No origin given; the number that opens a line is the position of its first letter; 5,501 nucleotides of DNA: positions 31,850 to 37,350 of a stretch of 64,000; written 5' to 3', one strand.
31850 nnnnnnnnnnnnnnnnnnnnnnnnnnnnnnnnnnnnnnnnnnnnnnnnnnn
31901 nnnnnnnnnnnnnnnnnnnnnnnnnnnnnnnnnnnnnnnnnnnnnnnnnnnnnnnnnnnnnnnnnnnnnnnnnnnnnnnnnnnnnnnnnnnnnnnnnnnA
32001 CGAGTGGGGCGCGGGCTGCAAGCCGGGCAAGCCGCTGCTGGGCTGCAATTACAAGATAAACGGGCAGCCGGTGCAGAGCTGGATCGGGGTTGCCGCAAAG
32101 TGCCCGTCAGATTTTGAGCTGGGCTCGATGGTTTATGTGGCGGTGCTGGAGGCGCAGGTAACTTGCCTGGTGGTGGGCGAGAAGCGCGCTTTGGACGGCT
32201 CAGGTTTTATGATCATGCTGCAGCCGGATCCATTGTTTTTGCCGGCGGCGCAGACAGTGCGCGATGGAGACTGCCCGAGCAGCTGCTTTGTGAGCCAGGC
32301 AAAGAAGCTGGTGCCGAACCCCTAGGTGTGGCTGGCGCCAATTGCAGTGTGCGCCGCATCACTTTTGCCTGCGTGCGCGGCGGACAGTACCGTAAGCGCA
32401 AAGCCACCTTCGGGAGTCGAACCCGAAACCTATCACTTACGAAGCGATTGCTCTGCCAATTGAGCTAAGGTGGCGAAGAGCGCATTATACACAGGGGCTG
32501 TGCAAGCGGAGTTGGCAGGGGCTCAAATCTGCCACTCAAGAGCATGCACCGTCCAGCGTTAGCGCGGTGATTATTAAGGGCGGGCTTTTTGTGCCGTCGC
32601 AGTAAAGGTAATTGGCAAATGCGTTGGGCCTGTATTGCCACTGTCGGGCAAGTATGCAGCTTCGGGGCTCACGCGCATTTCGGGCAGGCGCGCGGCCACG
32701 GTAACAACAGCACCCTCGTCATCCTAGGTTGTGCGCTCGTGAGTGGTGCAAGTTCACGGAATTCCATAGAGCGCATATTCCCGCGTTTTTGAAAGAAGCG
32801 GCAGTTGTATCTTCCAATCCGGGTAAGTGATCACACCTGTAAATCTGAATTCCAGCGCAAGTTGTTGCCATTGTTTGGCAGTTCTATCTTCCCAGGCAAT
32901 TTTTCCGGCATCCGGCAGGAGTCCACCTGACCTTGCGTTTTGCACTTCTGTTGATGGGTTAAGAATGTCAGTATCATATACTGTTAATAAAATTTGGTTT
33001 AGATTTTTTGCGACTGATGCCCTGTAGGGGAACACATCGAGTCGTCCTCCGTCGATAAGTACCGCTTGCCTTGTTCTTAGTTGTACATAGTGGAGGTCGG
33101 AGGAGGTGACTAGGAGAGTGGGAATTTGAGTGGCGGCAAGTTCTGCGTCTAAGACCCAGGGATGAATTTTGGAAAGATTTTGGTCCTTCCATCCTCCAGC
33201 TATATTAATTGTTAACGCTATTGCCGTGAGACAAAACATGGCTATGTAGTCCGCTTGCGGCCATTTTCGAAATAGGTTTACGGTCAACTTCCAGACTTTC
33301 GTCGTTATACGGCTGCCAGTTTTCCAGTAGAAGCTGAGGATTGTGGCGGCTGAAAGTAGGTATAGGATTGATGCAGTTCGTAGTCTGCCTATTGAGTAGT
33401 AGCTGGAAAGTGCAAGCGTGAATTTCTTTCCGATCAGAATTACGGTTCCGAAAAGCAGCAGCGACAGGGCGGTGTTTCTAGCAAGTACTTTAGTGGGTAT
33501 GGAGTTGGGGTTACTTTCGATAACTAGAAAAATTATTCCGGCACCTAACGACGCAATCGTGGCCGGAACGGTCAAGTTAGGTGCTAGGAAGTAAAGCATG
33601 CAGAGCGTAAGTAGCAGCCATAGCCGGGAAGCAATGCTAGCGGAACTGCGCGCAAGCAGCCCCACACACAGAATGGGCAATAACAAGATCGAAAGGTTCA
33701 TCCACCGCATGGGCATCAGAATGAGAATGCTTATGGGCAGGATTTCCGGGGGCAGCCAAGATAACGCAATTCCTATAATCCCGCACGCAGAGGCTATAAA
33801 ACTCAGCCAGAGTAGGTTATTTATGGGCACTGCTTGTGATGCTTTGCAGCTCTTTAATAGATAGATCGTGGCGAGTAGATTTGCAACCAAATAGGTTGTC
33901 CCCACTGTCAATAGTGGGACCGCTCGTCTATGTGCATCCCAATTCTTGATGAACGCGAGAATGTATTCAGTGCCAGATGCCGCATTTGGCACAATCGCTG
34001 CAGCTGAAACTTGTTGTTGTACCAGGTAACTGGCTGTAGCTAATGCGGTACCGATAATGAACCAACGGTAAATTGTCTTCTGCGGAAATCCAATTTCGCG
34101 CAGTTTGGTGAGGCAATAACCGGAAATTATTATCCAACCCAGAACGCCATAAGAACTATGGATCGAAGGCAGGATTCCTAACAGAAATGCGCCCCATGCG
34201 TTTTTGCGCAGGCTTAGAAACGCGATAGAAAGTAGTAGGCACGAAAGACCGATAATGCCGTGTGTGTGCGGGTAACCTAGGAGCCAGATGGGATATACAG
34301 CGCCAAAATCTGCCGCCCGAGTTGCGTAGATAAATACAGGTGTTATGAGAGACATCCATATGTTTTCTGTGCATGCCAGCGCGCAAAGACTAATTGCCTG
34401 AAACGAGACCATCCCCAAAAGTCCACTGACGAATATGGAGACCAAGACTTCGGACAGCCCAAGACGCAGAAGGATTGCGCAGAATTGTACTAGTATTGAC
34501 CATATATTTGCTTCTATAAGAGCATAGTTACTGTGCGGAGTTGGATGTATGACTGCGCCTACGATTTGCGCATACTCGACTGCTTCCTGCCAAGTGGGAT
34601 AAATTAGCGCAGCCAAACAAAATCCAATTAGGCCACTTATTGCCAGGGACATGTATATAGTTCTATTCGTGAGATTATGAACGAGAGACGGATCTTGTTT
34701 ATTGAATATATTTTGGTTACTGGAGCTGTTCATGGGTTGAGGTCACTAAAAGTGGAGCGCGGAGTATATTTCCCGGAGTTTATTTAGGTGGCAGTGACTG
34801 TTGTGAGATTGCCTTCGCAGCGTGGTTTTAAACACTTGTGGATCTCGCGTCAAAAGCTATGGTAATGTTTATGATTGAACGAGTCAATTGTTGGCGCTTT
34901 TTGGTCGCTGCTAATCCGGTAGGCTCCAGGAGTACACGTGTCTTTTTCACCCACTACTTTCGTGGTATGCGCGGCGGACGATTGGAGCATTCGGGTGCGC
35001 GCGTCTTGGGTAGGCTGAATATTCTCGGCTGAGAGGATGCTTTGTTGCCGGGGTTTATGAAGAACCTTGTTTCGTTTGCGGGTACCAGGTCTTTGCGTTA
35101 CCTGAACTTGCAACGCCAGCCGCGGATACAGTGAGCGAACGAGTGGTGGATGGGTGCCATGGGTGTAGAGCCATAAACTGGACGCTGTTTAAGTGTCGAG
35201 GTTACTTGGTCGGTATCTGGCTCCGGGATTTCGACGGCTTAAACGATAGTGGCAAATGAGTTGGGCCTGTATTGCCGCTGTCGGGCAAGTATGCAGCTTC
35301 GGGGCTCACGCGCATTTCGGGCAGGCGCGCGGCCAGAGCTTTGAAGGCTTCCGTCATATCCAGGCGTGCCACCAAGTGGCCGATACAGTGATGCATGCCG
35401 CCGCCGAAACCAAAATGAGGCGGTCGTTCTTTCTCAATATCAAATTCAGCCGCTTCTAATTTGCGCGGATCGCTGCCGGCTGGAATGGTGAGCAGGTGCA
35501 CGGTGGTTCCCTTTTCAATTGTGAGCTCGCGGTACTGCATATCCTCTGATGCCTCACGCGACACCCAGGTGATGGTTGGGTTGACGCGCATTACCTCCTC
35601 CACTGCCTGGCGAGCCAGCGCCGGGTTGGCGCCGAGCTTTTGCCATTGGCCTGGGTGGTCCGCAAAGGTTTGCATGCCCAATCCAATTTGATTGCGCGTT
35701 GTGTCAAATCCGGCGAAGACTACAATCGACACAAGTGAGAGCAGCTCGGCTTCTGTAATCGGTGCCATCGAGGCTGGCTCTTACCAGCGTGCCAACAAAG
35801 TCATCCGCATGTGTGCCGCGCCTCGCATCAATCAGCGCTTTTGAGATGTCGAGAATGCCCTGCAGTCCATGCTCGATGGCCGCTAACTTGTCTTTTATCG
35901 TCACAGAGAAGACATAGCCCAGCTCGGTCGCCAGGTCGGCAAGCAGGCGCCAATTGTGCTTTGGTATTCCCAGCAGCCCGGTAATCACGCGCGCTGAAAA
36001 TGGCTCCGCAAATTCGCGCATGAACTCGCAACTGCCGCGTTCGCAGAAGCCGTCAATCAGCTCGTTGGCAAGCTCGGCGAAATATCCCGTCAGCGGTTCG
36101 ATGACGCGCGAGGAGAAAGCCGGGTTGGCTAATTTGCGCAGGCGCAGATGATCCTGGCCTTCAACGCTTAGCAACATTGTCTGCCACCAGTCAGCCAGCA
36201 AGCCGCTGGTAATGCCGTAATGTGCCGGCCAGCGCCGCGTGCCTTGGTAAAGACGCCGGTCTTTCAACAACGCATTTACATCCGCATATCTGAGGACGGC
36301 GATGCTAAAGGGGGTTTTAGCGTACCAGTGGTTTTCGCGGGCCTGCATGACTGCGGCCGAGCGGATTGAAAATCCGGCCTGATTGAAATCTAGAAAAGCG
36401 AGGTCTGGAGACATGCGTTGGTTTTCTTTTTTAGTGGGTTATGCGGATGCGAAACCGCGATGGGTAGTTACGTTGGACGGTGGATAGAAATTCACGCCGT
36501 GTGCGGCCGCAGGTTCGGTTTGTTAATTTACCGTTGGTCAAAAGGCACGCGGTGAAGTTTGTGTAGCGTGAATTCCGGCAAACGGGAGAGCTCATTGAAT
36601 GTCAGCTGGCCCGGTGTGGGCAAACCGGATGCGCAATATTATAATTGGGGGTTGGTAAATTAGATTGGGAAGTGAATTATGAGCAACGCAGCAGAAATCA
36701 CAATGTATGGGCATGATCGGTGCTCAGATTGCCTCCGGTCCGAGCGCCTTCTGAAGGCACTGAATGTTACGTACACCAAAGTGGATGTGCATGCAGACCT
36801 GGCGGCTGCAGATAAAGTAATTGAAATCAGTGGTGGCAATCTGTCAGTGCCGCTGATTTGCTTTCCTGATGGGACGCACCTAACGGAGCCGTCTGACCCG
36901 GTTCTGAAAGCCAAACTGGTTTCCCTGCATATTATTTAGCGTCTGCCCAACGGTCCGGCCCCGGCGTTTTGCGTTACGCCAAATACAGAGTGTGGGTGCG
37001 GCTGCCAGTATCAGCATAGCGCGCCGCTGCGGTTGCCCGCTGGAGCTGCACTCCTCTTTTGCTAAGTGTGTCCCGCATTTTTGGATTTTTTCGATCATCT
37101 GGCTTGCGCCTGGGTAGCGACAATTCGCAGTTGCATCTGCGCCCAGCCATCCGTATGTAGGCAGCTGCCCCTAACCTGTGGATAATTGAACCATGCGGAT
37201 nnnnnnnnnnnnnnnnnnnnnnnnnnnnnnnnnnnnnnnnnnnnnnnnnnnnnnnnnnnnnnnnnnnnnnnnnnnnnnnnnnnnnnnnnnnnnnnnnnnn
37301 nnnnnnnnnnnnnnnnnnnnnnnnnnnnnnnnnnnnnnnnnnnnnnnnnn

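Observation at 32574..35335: AT-richer 2.5-kb insertion bracketed by 85-bp direct repeats of the P450 3' end (att-like duplication)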

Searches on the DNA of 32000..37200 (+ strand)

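Call 32: search_rna_families(source=window, start=32000, end=37200, threshold=evalue, max_evalue=1)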
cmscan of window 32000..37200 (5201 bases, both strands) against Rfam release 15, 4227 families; matches with E-value up to 1: 1.
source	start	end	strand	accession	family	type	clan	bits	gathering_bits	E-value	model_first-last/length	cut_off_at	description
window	32402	32474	-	RF00005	tRNA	Gene; tRNA;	CL00001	65.3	29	5.1e-13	1-71/71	no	tRNA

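Call 60: search_dna_similar(query=window:32699-35250:+, collection=plasmids, mode=distant, max_rows=10)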
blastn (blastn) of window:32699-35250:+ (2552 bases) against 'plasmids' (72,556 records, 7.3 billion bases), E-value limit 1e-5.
No match.

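Call 62: search_dna_similar(query=window:32699-35250:+, collection=phages, mode=distant, max_rows=10)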
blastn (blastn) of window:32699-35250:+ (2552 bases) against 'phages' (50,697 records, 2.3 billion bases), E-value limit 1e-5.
No match.

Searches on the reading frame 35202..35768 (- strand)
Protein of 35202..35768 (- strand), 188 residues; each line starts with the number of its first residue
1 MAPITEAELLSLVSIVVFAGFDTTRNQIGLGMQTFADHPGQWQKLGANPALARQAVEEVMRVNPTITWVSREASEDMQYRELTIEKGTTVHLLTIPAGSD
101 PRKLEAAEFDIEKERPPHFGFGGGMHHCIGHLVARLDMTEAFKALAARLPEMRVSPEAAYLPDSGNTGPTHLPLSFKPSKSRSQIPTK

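Call 8: search_protein_families(library=pfam, proteins=[window:35202-35768:-], max_evalue=0.01)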
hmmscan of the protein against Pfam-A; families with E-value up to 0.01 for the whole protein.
window:35202-35768:- (188 aa): 1 family
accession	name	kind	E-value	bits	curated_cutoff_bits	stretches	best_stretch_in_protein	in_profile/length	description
PF00067.27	p450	-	9.7e-13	48.1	22.8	1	5-141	259-424/462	Cytochrome P450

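Call 20: find_encoding_contigs(protein=window:35202-35768:-, flank=10000, max_places=10)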
Protein window:35202-35768:- (188 aa): no gene with exactly this product is on record in the collection.

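Call 55: find_homologous_proteins(query=window:35205-35765:-, max_evalue=1e-30)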
Query seq(187 aa) (187 aa): 233 proteins with E <= 1e-30 among 563 candidates; the best 120 are listed.
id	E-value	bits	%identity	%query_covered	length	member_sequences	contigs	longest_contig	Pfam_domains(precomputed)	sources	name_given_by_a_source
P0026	2.2e-84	300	74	88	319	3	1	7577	PF00067.28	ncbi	-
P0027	2.9e-82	293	74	86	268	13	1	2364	PF00067.28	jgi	jgi:cytochrome P450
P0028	4.4e-82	292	73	86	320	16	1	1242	PF00067.28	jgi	jgi:cytochrome P450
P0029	4.8e-82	292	75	93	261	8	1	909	PF00067.28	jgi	jgi:cytochrome P450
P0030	1.6e-81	291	73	86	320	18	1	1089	PF00067.28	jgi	jgi:cytochrome P450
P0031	2.2e-81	290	71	96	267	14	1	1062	PF00067.28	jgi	jgi:cytochrome P450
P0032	5.1e-81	289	75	93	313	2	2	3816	PF00067.28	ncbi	-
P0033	9.4e-81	288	74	90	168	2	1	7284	PF00067.28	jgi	jgi:cytochrome P450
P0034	2.3e-80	287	69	96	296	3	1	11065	PF00067.28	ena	-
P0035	3.8e-80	286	70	96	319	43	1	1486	PF00067.28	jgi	jgi:cytochrome P450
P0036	2.6e-79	283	69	96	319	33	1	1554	PF00067.28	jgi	jgi:cytochrome P450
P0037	6.3e-79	282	69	94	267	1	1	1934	PF00067.28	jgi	jgi:cytochrome P450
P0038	2.9e-75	270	76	81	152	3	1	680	PF00067.28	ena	-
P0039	1.4e-67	245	65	93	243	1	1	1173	PF00067.28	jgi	jgi:cytochrome P450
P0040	3.7e-67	244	62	90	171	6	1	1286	PF00067.28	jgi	jgi:cytochrome P450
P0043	1.2e-64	236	70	78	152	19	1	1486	PF00067.28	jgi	jgi:cytochrome P450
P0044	2.2e-62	228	69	76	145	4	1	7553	PF00067.28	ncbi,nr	ncbi:unannotated protein [freshwater metagenome]|nr:cytochrome P450 [Actinomycetota bacterium]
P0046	8.8e-62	226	59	94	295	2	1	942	PF00067.28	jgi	jgi:cytochrome P450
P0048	1.6e-61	225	57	94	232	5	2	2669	PF00067.28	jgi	jgi:cytochrome P450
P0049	2.2e-61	225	76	70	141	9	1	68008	PF00067.28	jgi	jgi:cytochrome P450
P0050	7.5e-61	223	56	95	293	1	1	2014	PF00067.28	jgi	jgi:cytochrome P450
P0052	1.5e-60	222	57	94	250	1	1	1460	PF00067.28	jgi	jgi:cytochrome P450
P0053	2.7e-60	221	57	94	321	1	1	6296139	PF00067.28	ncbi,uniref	ncbi:cytochrome P450 [Streptomyces thermogriseus]|uniref:cytochrome P450 n=1 Tax=Streptomyces thermo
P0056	4.2e-60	221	55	94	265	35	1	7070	PF00067.28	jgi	jgi:cytochrome P450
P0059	5.2e-60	220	59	89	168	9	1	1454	PF00067.28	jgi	jgi:cytochrome P450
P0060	6.1e-60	220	57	93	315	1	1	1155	PF00067.28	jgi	jgi:cytochrome P450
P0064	1.5e-59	219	58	94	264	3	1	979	PF00067.28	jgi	jgi:cytochrome P450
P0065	2.0e-59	219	59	88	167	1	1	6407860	PF00067.28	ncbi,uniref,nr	ncbi:cytochrome P450 [Mycobacterium sp. MS1601]|uniref:cytochrome P450 n=1 Tax=Mycobacterium sp. MS1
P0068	3.5e-59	218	58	96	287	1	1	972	PF00067.28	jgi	jgi:cytochrome P450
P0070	5.1e-59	217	57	95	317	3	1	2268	PF00067.28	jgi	jgi:cytochrome P450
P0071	6.7e-59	217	56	94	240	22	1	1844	PF00067.28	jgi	jgi:cytochrome P450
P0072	7.6e-59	217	57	93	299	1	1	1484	PF00067.28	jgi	jgi:cytochrome P450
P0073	8.4e-59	217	59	94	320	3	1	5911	PF00067.28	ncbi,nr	ncbi:MAG: cytochrome P450, partial [Nocardiopsaceae bacterium]|nr:cytochrome P450 [Nocardiopsaceae b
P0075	1.4e-58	216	56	94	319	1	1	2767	PF00067.28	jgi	jgi:cytochrome P450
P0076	1.6e-58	216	57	94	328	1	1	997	PF00067.28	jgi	jgi:cytochrome P450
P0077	1.8e-58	215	57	94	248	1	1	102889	PF00067.28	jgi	jgi:cytochrome P450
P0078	1.9e-58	215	59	88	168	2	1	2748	PF00067.28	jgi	jgi:cytochrome P450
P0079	2.2e-58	215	57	93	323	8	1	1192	PF00067.28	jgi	jgi:cytochrome P450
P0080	2.6e-58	215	54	94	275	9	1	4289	PF00067.28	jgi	jgi:cytochrome P450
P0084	5.6e-58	214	55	94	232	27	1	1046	PF00067.28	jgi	jgi:cytochrome P450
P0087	9.3e-58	213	57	94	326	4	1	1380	PF00067.28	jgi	jgi:cytochrome P450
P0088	1.1e-57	213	54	94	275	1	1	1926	PF00067.28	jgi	jgi:cytochrome P450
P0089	1.2e-57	213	54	94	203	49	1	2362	PF00067.28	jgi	jgi:cytochrome P450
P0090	1.2e-57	213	54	94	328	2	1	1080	PF00067.28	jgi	jgi:cytochrome P450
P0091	1.3e-57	213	54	93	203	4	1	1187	PF00067.28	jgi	jgi:cytochrome P450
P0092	1.3e-57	213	55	96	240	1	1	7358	PF00067.28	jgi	jgi:cytochrome P450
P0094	1.4e-57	213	55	93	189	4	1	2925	PF00067.28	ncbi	ncbi:MAG: cytochrome P450, partial [Pseudonocardia sp.]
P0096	1.9e-57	212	55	95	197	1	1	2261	PF00067.28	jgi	jgi:cytochrome P450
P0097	3.0e-57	211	56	96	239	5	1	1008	PF00067.28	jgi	jgi:cytochrome P450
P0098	3.8e-57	211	56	93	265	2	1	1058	PF00067.28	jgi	jgi:cytochrome P450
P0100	4.3e-57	211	57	89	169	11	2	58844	PF00067.28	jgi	jgi:cytochrome P450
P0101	4.3e-57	211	55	94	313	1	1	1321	PF00067.28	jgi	jgi:cytochrome P450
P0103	4.7e-57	211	56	95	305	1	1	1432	PF00067.28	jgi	jgi:cytochrome P450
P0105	5.6e-57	211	55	94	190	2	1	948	PF00067.28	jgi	jgi:cytochrome P450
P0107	7.9e-57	210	56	93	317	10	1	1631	PF00067.28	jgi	jgi:cytochrome P450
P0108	8.7e-57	210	60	88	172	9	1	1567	PF00067.28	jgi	jgi:cytochrome P450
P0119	3.0e-56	208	55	93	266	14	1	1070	PF00067.28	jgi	jgi:cytochrome P450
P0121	4.0e-56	208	55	96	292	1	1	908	PF00067.28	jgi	jgi:cytochrome P450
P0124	4.8e-56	208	55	93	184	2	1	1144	PF00067.28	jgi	jgi:cytochrome P450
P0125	5.0e-56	207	55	90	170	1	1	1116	PF00067.28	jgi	jgi:cytochrome P450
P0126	5.9e-56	207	53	93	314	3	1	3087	PF00067.28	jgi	jgi:cytochrome P450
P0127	7.3e-56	207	56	94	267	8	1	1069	PF00067.28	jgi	jgi:cytochrome P450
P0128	7.7e-56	207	57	93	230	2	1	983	PF00067.28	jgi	jgi:cytochrome P450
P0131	1.4e-55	206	54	94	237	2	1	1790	PF00067.28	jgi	jgi:cytochrome P450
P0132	1.9e-55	206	54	93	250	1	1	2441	PF00067.28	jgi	jgi:cytochrome P450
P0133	2.2e-55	205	55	93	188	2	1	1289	PF00067.28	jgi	jgi:cytochrome P450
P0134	2.3e-55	205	55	93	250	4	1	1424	PF00067.28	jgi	jgi:cytochrome P450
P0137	2.9e-55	205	56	93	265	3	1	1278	PF00067.28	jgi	jgi:cytochrome P450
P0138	3.0e-55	205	56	93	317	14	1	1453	PF00067.28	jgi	jgi:cytochrome P450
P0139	3.5e-55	205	54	96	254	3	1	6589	PF00067.28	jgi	jgi:cytochrome P450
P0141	6.0e-55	204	55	93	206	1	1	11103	PF00067.28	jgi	jgi:cytochrome P450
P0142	6.2e-55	204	55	93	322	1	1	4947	PF00067.28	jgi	jgi:cytochrome P450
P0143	6.8e-55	204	55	94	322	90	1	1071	PF00067.28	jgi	jgi:cytochrome P450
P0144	7.2e-55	204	55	94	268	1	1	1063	PF00067.28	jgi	jgi:cytochrome P450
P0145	7.6e-55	204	57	87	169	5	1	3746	PF00067.28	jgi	jgi:cytochrome P450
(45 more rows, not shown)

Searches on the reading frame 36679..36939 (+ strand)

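Call 8: search_protein_families(library=pfam, proteins=[window:36679-36939:+], max_evalue=0.01)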
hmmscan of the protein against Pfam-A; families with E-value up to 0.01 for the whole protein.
window:36679-36939:+ (86 aa): 1 family
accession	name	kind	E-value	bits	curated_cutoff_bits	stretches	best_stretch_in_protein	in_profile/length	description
PF00462.30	Glutaredoxin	-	1.1e-08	35.6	22.9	1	7-65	1-57/60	Glutaredoxin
